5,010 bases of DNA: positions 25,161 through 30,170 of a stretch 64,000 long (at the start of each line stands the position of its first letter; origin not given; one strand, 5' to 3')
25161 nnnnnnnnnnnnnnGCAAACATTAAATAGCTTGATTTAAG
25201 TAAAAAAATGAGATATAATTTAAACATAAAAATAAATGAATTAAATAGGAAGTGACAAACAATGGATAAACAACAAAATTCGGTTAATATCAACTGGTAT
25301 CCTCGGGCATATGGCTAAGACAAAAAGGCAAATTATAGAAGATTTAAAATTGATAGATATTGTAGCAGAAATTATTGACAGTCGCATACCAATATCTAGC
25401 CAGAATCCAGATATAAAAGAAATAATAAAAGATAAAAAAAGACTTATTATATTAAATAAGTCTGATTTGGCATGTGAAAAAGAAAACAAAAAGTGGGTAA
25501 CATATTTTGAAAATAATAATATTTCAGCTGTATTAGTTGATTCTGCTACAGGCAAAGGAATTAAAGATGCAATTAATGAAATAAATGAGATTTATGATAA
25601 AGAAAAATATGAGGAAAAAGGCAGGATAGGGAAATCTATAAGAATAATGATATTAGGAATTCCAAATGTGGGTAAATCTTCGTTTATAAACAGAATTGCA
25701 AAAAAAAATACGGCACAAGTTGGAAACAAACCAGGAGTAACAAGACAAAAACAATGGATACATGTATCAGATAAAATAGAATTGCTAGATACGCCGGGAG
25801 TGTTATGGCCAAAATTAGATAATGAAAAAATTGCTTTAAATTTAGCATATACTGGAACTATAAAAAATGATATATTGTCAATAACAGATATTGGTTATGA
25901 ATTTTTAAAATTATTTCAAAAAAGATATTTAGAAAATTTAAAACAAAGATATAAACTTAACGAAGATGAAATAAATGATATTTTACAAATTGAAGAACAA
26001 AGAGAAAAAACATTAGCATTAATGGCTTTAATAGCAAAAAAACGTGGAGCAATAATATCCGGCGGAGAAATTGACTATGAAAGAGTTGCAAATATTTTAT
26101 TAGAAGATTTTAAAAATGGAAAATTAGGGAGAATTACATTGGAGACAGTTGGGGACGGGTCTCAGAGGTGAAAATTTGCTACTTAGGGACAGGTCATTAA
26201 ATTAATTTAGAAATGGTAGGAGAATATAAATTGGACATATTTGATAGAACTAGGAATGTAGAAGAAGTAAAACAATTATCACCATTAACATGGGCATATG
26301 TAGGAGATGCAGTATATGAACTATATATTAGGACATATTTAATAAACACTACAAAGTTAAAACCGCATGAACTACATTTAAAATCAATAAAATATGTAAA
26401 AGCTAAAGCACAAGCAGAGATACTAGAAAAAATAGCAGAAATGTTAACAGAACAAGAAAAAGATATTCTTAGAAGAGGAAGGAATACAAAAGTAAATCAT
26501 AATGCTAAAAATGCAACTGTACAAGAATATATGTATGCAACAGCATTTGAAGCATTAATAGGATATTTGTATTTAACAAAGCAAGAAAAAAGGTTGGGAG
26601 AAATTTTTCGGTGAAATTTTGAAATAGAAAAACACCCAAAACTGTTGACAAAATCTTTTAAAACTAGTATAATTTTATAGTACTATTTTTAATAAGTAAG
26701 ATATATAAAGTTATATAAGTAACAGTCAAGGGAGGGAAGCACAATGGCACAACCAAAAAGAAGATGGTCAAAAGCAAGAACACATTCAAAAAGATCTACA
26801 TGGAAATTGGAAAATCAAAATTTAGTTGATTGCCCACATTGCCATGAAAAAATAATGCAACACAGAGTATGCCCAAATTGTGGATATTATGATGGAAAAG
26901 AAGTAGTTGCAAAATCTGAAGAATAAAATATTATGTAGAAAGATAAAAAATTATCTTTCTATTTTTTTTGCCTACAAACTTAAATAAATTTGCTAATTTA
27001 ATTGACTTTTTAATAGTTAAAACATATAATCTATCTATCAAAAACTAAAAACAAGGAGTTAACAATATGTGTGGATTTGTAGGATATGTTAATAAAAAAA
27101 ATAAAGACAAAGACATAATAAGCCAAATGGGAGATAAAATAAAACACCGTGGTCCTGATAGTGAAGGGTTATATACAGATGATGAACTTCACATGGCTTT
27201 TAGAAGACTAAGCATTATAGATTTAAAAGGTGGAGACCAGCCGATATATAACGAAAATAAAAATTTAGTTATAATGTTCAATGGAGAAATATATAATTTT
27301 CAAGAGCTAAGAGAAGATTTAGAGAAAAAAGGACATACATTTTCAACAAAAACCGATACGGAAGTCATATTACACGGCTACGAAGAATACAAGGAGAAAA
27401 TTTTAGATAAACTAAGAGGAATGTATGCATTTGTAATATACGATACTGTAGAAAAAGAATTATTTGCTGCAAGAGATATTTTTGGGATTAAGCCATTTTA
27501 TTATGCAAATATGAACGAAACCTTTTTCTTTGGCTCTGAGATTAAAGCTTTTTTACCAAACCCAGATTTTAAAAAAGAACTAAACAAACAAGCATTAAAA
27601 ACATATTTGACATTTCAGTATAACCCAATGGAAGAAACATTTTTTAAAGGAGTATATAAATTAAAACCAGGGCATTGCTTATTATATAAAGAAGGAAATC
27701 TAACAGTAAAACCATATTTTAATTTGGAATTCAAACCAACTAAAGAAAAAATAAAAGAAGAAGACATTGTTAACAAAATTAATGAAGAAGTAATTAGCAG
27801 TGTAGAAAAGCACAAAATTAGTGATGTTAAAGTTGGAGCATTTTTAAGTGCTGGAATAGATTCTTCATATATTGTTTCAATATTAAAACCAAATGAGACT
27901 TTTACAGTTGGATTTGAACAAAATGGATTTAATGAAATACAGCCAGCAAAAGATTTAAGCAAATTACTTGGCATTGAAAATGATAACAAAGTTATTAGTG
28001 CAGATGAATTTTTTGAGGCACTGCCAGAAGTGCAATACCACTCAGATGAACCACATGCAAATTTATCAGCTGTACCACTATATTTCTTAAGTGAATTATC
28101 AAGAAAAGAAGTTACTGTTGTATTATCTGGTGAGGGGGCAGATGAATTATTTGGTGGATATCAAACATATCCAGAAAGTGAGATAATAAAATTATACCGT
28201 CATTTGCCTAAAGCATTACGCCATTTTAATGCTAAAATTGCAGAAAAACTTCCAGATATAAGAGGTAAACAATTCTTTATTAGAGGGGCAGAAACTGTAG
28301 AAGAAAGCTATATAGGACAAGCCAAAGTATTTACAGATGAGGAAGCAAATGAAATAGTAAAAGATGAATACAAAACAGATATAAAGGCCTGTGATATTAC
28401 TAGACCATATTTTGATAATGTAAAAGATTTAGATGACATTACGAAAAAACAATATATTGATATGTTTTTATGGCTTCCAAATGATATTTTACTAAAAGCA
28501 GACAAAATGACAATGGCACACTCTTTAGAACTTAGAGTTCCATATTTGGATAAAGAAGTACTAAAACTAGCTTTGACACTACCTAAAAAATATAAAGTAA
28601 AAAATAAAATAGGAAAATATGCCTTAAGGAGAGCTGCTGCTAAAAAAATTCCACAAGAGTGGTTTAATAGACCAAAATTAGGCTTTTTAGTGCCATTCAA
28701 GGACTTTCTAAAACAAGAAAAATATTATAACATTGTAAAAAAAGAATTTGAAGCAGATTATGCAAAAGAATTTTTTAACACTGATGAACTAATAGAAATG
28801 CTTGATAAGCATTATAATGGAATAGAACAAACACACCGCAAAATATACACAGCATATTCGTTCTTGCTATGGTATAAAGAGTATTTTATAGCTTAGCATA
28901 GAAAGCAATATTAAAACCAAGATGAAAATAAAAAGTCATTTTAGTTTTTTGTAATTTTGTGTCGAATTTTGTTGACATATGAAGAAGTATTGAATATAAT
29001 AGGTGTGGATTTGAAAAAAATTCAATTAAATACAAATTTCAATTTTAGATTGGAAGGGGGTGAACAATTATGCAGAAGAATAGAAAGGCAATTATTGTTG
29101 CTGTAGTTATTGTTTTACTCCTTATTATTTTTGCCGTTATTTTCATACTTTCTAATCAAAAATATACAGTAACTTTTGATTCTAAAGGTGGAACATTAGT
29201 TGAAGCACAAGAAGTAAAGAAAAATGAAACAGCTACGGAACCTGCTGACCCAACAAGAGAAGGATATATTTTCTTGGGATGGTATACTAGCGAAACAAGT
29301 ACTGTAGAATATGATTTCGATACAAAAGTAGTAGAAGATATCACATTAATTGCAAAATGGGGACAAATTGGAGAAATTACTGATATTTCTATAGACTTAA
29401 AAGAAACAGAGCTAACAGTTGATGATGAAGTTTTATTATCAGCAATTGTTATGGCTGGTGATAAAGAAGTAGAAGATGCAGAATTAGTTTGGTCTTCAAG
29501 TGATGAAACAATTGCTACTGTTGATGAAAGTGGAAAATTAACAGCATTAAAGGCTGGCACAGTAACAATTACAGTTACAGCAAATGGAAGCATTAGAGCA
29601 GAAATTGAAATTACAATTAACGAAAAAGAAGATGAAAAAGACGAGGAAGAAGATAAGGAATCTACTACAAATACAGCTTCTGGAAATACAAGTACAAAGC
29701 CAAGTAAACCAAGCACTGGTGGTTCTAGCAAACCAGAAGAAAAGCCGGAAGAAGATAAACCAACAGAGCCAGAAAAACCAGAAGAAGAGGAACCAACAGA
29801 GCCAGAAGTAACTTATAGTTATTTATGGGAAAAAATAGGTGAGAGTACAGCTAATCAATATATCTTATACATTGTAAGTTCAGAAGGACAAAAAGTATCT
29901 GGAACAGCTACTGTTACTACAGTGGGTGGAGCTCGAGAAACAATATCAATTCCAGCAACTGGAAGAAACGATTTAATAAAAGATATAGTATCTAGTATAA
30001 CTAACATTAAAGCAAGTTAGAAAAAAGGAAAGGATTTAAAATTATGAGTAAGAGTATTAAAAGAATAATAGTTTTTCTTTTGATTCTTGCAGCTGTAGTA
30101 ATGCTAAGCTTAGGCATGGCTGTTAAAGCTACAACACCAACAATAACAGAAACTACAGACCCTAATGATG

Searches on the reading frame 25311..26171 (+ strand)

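Call 77: search_protein_families(library=pfam, proteins=[window:25311-26171:+], max_evalue=0.00001)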
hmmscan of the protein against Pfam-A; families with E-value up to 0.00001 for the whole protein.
window:25311-26171:+ (286 aa): 4 families
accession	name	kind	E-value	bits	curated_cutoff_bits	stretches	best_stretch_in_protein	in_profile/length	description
PF01926.29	MMR_HSR1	-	8.1e-20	71.5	21.9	1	111-203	1-86/113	50S ribosome-binding GTPase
PF02421.24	FeoB_N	-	1.7e-10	41.1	27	1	111-183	2-78/156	Ferrous iron transport protein B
PF03193.22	RsgA_GTPase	-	1e-07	32.4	30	1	43-164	55-168/174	RsgA GTPase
PF00025.27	Arf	-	8.3e-06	25.8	22.3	0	59-101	72-114/174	ADP-ribosylation factor family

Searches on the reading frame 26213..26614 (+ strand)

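Call 77: search_protein_families(library=pfam, proteins=[window:26213-26614:+], max_evalue=0.00001)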
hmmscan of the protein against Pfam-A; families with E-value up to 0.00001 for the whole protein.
window:26213-26614:+ (133 aa): 1 family
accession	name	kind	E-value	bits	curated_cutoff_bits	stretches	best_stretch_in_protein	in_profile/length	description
PF00636.31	Ribonuclease_3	-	2.3e-28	99.4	27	1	27-123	3-101/102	Ribonuclease III domain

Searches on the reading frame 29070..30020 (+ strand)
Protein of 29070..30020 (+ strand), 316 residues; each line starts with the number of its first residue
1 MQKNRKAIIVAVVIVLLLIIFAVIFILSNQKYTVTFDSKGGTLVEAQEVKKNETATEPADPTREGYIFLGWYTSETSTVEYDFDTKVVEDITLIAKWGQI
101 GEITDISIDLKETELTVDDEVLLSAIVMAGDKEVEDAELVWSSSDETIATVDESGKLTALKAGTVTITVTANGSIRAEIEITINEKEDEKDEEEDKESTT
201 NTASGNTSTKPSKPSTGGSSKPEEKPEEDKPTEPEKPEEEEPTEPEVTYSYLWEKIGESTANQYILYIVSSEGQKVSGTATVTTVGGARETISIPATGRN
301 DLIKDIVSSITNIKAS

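Call 77: search_protein_families(library=pfam, proteins=[window:29070-30020:+], max_evalue=0.00001)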
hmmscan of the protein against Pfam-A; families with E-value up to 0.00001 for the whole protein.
window:29070-30020:+ (316 aa): 2 families
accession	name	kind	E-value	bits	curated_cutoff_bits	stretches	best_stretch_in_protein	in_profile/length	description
PF09479.16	Flg_new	-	8.5e-23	80.7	27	1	32-96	1-65/65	Listeria-Bacteroides repeat domain (List_Bact_rpt)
PF02368.24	Big_2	-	1.2e-11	44.9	22.8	1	103-172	2-69/79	Bacterial Ig-like domain (group 2)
